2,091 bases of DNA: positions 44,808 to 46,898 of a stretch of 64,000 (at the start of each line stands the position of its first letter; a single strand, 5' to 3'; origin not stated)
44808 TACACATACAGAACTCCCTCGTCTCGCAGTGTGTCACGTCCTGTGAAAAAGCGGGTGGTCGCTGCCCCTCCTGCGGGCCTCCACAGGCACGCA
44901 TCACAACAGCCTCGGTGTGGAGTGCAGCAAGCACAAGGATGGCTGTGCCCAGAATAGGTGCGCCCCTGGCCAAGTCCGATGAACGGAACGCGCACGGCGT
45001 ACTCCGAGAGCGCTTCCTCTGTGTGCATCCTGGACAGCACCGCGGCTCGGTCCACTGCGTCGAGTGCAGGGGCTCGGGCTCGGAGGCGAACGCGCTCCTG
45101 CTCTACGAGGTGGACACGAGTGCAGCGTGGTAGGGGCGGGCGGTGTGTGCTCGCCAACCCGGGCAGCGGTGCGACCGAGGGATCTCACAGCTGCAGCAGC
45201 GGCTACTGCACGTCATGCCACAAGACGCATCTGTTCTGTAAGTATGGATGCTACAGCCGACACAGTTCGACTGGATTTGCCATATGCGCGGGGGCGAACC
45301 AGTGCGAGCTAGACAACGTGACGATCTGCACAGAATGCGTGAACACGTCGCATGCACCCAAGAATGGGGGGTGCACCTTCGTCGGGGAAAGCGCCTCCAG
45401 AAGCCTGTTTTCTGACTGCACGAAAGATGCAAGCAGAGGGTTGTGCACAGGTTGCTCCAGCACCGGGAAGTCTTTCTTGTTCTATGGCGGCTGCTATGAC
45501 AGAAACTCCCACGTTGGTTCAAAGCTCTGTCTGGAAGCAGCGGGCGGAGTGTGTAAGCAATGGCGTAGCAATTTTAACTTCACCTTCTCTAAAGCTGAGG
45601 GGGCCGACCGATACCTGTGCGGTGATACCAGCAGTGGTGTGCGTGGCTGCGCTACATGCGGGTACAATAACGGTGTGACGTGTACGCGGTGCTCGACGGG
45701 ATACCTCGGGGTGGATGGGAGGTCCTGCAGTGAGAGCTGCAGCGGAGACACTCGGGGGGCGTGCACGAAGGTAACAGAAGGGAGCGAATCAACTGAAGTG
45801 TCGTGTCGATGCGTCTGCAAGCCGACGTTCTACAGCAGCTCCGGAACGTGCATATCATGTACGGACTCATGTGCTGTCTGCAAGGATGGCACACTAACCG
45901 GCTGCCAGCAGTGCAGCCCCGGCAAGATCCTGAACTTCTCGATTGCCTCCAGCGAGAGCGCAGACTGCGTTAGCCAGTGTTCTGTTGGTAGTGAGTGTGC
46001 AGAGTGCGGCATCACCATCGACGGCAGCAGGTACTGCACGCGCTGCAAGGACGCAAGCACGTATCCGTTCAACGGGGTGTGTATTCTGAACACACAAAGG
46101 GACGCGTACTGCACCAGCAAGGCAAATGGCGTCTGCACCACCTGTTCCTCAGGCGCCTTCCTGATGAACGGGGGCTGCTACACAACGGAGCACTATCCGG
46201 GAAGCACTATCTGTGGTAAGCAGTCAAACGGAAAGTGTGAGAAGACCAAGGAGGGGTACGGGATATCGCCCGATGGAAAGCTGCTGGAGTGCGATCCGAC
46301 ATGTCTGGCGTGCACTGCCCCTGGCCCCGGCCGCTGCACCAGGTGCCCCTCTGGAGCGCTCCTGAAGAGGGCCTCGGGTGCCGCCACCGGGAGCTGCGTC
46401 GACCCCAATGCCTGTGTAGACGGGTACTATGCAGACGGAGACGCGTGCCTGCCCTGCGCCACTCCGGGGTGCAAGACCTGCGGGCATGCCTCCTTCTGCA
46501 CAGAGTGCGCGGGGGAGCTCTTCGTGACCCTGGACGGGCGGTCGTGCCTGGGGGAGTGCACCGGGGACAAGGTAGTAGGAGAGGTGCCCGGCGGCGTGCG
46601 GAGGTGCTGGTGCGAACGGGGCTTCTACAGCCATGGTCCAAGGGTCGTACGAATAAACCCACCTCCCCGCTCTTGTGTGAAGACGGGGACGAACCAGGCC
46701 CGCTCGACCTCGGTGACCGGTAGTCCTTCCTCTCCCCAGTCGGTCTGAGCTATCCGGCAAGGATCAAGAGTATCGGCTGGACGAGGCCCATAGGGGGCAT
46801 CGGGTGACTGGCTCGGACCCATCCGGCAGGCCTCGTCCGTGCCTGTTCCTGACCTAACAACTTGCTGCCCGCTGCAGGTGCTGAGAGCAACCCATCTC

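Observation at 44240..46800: GC-rich island carrying a VSP/HCMP-type cysteine-repeat ORF with no ATG, no signal peptide and no anchor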

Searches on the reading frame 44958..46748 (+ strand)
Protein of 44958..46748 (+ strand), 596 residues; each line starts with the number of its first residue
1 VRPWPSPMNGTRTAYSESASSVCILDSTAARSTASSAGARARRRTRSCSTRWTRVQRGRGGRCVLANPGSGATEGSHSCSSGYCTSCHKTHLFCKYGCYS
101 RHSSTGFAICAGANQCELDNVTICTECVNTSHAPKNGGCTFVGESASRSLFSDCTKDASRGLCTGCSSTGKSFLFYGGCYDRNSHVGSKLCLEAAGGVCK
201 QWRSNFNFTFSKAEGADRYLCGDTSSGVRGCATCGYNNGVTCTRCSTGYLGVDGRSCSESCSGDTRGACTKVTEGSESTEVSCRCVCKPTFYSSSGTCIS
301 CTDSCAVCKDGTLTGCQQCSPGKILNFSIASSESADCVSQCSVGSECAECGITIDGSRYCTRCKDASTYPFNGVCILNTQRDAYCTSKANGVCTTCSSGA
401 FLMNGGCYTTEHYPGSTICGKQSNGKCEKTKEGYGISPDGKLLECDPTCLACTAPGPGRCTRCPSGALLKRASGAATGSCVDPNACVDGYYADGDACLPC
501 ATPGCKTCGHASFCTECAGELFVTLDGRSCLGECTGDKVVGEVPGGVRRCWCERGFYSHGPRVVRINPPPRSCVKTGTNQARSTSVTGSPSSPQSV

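Call 6: search_protein_families(library=pfam, proteins=[window:44958-46748:+], max_evalue=0.01)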
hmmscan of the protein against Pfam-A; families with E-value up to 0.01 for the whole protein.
window:44958-46748:+ (596 aa): 1 family
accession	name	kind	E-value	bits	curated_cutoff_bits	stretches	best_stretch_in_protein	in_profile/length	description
PF03302.18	VSP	-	6.5e-37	127.8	31.4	1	268-470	75-282/397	Giardia variant-specific surface protein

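Call 7: find_homologous_proteins(query=window:44958-46748:+, max_evalue=0.00001)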
Query window:44958-46748:+ (596 aa): 27 proteins with E <= 0.00001 among 7524 candidates.
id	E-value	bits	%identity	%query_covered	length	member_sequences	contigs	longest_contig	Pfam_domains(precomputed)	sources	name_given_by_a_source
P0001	0.0e+0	1334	100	99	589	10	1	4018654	PF03302.19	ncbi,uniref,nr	ncbi:High cysteine protein [Giardia duodenalis]|uniref:High cysteine protein n=1 Tax=Giardia intesti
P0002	8.3e-258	875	77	83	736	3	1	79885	PF03302.19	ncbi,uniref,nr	ncbi:Variant-specific surface protein [Giardia duodenalis]|uniref:Variant-specific surface protein n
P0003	2.7e-251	854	76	81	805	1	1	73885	PF03302.19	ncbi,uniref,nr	ncbi:High cysteine membrane protein Group 4 [Giardia lamblia P15]|uniref:High cysteine membrane prot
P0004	1.9e-249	848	75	83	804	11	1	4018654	PF03302.19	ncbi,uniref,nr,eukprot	ncbi:High cysteine membrane protein Group 4 [Giardia duodenalis]|uniref:High cysteine membrane prote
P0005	3.1e-227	774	71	81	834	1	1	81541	PF03302.19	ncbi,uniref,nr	ncbi:High cysteine membrane protein Group 4 [Giardia lamblia P15]|uniref:High cysteine membrane prot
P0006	4.7e-226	770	72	81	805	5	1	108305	PF03302.19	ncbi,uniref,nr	ncbi:Variant-specific surface protein [Giardia duodenalis]|uniref:Variant-specific surface protein n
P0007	3.9e-225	767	71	81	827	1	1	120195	PF03302.19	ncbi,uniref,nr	ncbi:High cysteine membrane protein Group 4 [Giardia lamblia P15]|uniref:High cysteine membrane prot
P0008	4.4e-220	750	71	81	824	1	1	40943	PF03302.19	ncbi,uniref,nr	ncbi:High cysteine membrane protein Group 4 [Giardia lamblia P15]|uniref:High cysteine membrane prot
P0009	8.1e-209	713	64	81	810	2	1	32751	PF03302.19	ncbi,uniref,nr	ncbi:High cysteine membrane protein Group 4 [Giardia lamblia P15]|uniref:High cysteine membrane prot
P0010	3.7e-204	698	72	74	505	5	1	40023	PF03302.19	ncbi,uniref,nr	ncbi:Variant-specific surface protein [Giardia duodenalis]|uniref:Variant-specific surface protein n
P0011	3.7e-203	695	63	81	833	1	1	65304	PF03302.19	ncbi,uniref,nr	ncbi:High cysteine membrane protein Group 4 [Giardia lamblia P15]|uniref:High cysteine membrane prot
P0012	1.6e-201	689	62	81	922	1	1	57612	PF03302.19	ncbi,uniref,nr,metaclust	ncbi:High cysteine membrane protein Group 4 [Giardia lamblia P15]|uniref:High cysteine membrane prot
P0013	3.1e-199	682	85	60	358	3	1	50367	PF03302.19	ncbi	ncbi:Variant-specific surface protein, partial [Giardia duodenalis]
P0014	1.4e-192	660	60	81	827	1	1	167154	PF03302.19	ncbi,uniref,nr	ncbi:High cysteine membrane protein Group 4 [Giardia lamblia P15]|uniref:High cysteine membrane prot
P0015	8.8e-176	604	63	74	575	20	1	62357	PF03302.19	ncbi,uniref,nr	ncbi:Variant-specific surface protein [Giardia duodenalis]|uniref:Variant-specific surface protein n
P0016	1.1e-161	558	75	57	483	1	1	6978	PF03302.19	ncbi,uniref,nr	ncbi:Hypothetical protein GLP15_4870 [Giardia lamblia P15]|uniref:Variant-specific surface protein n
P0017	2.3e-76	276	72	29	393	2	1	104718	PF03302.19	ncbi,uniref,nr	ncbi:Hypothetical protein GLP15_2952 [Giardia lamblia P15]|uniref:Variant-specific surface protein n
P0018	4.8e-62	228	58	35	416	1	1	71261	PF03302.19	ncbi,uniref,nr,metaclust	ncbi:Hypothetical protein GLP15_2616 [Giardia lamblia P15]|uniref:Variant-specific surface protein n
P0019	4.3e-56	209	31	73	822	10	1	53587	PF03302.19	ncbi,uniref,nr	ncbi:Variant-specific surface protein [Giardia duodenalis]|uniref:Variant-specific surface protein n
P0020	1.9e-37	147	35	49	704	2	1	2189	PF03302.19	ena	-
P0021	2.7e-36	143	34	43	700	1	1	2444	PF03302.19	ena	-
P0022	2.9e-33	133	36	43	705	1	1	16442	PF03302.19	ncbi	ncbi:Variant-specific surface protein, partial [Giardia duodenalis]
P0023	7.6e-32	129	33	48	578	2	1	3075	PF03302.19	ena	-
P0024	5.3e-30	123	31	43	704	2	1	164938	PF03302.19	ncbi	ncbi:Hypothetical protein GSB_150112, partial [Giardia duodenalis]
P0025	7.5e-30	122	38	43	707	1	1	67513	PF03302.19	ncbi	ncbi:Hypothetical protein GSB_151926, partial [Giardia duodenalis]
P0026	1.8e-20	91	32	44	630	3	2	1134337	PF03302.19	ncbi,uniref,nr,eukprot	ncbi:pVSP [Giardia muris]|uniref:PVSP n=1 Tax=Giardia muris TaxID=5742 RepID=A0A4Z1SRC5_GIAMU|nr:pVS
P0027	4.4e-7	47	26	77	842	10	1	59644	PF03302.19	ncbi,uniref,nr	ncbi:Variant-specific surface protein [Giardia duodenalis]|uniref:Variant-specific surface protein n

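Call 9: find_encoding_contigs(protein=P0001, flank=6000, max_places=6)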
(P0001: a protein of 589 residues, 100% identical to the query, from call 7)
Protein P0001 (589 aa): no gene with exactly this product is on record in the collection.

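Call 10: find_encoding_contigs(protein=P0013, flank=6000, max_places=6)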
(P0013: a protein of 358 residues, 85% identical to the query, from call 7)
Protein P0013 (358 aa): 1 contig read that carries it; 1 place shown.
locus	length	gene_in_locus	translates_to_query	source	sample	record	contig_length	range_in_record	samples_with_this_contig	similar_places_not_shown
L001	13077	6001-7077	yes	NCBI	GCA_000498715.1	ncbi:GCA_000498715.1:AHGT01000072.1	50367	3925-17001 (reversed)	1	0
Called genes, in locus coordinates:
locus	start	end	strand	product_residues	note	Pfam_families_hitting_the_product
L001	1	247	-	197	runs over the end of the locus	PF01871:AMMECR1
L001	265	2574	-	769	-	PF04558:tRNA_synt_1c_R1, PF00749:tRNA-synt_1c, PF03950:tRNA-synt_1c_C, PF20974:tRNA-synt_1c_C2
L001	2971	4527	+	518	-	PF00112:Peptidase_C1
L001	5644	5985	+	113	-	-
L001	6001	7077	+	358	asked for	PF03302:VSP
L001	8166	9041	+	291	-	-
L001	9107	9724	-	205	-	PF01775:Ribosomal_L18A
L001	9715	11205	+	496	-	PF24714:TOR1L1_N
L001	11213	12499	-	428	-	PF01764:Lipase_3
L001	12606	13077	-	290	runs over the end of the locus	PF02540:NAD_synthase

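Call 13: find_encoding_contigs(protein=P0004, flank=4000, max_places=4)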
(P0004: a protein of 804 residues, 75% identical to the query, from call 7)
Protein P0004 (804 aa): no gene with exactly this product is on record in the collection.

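Call 14: find_encoding_contigs(protein=P0006, flank=4000, max_places=4)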
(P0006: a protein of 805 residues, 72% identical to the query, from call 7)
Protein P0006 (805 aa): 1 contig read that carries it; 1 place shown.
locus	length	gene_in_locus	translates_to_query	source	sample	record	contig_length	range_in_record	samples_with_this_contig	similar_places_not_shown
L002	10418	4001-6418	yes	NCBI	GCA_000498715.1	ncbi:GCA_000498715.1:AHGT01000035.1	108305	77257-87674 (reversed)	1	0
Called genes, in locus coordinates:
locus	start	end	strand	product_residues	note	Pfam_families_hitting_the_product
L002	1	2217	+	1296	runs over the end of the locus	-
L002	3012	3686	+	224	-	-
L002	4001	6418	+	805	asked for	PF03302:VSP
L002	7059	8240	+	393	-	-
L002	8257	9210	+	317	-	-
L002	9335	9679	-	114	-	PF23122:C2_ITFG1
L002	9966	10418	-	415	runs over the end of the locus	PF01916:DS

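Call 15: find_encoding_contigs(protein=P0002, flank=4000, max_places=4)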
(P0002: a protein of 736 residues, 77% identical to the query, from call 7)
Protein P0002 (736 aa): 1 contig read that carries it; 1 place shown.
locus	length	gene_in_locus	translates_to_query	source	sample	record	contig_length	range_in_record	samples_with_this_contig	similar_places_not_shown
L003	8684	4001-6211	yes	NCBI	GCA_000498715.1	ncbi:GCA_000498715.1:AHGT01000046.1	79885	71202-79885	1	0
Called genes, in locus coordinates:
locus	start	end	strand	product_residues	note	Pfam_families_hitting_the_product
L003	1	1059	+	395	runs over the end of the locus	PF00581:Rhodanese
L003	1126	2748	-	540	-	-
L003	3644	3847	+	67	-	-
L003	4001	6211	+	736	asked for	PF03302:VSP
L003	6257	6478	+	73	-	PF03302:VSP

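Call 16: list_cluster_members(proteins=[P0001, P0004, P0010, P0015])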
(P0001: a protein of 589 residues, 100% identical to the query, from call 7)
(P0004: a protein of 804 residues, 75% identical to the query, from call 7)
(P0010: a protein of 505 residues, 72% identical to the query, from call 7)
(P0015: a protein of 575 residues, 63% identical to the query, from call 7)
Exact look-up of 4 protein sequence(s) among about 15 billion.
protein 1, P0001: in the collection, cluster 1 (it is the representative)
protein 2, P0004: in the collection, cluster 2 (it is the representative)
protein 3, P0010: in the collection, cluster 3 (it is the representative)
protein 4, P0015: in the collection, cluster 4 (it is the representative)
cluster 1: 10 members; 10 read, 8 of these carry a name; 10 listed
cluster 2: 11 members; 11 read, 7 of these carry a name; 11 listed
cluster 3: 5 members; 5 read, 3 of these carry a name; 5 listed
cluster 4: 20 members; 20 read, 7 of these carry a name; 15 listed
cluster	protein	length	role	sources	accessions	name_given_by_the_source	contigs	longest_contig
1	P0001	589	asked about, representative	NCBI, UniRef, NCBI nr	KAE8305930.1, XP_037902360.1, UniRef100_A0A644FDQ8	High cysteine protein [Giardia duodenalis] | High cysteine protein n=1 Tax=Giardia intestinalis (strain ATCC 50803 / WB clone C6) ... | High cysteine protein [Giardia intestinalis]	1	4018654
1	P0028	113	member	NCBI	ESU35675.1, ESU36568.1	Molecular chaperone, DnaJ family protein, partial [Giardia duodenalis]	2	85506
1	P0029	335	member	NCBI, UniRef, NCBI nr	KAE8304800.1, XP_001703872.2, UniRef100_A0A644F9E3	High cysteine protein [Giardia duodenalis] | High cysteine protein n=1 Tax=Giardia intestinalis (strain ATCC 50803 / WB clone C6) ... | uncharacterized protein GL50803_0050057 [Giardia intestinalis]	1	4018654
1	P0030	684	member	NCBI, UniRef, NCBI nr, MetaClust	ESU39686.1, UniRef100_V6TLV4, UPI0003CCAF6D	Variant-specific surface protein [Giardia duodenalis] | Variant-specific surface protein n=1 Tax=Giardia intestinalis TaxID=5741 ... | Variant-specific surface protein [Giardia intestinalis]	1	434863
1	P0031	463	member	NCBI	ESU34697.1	Variant-specific surface protein, partial [Giardia duodenalis]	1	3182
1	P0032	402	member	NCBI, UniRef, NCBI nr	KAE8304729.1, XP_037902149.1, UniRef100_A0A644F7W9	High cysteine membrane protein Group 4 [Giardia duodenalis] | High cysteine membrane protein Group 4 n=1 Tax=Giardia intestinalis (strain ATCC 50803 / ... | High cysteine membrane protein Group 4 [Giardia intestinalis]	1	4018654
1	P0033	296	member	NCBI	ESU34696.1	Variant-specific surface protein, partial [Giardia duodenalis]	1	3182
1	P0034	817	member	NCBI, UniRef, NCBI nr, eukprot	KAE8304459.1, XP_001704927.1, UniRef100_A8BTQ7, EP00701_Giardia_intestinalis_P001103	High cysteine membrane protein Group 4 [Giardia duodenalis] | High cysteine membrane protein Group 4 n=1 Tax=Giardia intestinalis (strain ATCC 50803 / ... | High cysteine membrane protein Group 4 [Giardia intestinalis]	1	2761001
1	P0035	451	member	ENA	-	-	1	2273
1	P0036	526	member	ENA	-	-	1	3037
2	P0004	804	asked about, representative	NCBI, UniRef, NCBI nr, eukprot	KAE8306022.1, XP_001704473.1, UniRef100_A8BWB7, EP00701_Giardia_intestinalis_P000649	High cysteine membrane protein Group 4 [Giardia duodenalis] | High cysteine membrane protein Group 4 n=1 Tax=Giardia intestinalis (strain ATCC 50803 / ... | High cysteine membrane protein Group 4 [Giardia intestinalis]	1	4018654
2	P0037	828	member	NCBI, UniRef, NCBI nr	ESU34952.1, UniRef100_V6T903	Variant-specific surface protein [Giardia duodenalis] | Variant-specific surface protein n=1 Tax=Giardia intestinalis TaxID=5741 ... | Variant-specific surface protein [Giardia intestinalis]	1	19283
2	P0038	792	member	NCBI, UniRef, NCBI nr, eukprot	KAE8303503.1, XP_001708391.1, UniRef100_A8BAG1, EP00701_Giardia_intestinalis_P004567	High cysteine protein [Giardia duodenalis] | High cysteine protein n=1 Tax=Giardia intestinalis (strain ATCC 50803 / WB clone C6) ... | High cysteine protein [Giardia intestinalis]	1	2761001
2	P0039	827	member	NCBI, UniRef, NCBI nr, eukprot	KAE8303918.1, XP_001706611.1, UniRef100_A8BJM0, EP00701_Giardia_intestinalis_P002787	High cysteine membrane protein Group 4 [Giardia duodenalis] | High cysteine membrane protein Group 4 n=1 Tax=Giardia intestinalis (strain ATCC 50803 / ... | High cysteine membrane protein Group 4 [Giardia intestinalis]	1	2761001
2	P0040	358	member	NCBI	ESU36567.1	Variant-specific surface protein, partial [Giardia duodenalis]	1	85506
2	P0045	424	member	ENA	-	-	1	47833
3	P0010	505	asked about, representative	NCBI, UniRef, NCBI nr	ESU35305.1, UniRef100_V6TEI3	Variant-specific surface protein [Giardia duodenalis] | Variant-specific surface protein n=1 Tax=Giardia intestinalis TaxID=5741 ... | Variant-specific surface protein [Giardia intestinalis]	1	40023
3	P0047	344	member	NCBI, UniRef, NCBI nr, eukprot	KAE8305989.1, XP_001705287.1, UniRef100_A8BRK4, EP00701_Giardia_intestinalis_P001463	High cysteine protein [Giardia duodenalis] | High cysteine protein n=1 Tax=Giardia intestinalis (strain ATCC 50803 / WB clone C6) ... | High cysteine protein [Giardia intestinalis]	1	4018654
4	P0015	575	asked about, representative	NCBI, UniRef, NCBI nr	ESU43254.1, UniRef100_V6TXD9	Variant-specific surface protein [Giardia duodenalis] | Variant-specific surface protein n=1 Tax=Giardia intestinalis TaxID=5741 ... | Variant-specific surface protein [Giardia intestinalis]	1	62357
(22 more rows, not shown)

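Call 20: find_encoding_contigs(protein=P0047, flank=6000, max_places=4)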
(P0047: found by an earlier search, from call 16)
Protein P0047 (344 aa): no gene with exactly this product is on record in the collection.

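Call 21: find_encoding_contigs(protein=P0040, flank=6000, max_places=4)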
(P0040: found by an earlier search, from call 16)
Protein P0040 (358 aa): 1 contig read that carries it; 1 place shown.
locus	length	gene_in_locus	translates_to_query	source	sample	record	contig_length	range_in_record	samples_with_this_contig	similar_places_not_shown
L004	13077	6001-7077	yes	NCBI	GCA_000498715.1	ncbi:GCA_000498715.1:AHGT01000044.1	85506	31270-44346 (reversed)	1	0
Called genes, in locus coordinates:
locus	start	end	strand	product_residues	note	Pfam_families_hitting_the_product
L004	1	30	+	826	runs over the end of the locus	-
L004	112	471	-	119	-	-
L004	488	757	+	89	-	PF09341:Pcc1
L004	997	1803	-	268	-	PF01813:ATP-synt_D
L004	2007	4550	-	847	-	PF00069:Pkinase, PF07714:PK_Tyr_Ser-Thr, PF12796:Ank_2, PF12796:Ank_2, PF13637:Ank_4 (weak), PF12796:Ank_2, PF12796:Ank_2, PF12796:Ank_2, +6 more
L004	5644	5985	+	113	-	-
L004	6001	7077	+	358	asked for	PF03302:VSP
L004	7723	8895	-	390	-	PF24758:LRR_At5g56370 (weak), PF12799:LRR_4 (faint), PF14580:LRR_9 (faint), PF13855:LRR_8 (weak)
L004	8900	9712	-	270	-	PF11069:CFAP298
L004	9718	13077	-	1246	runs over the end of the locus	PF05041:Pecanex_C (faint)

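Call 46: find_encoding_contigs(protein=P0045, flank=6000, max_places=3)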
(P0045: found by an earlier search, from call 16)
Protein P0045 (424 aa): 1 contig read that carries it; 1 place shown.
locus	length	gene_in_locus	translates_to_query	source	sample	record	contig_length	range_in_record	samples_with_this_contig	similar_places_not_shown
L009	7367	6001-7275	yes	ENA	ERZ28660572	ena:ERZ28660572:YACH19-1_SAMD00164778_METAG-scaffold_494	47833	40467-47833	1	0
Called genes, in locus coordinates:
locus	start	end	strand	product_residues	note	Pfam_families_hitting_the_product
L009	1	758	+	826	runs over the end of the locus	-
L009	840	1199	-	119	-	-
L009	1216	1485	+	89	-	PF09341:Pcc1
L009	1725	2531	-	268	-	PF01813:ATP-synt_D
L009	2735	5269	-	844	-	PF00069:Pkinase, PF07714:PK_Tyr_Ser-Thr, PF12796:Ank_2, PF12796:Ank_2, PF13637:Ank_4 (weak), PF12796:Ank_2, PF12796:Ank_2, PF12796:Ank_2, +6 more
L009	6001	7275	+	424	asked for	PF03302:VSP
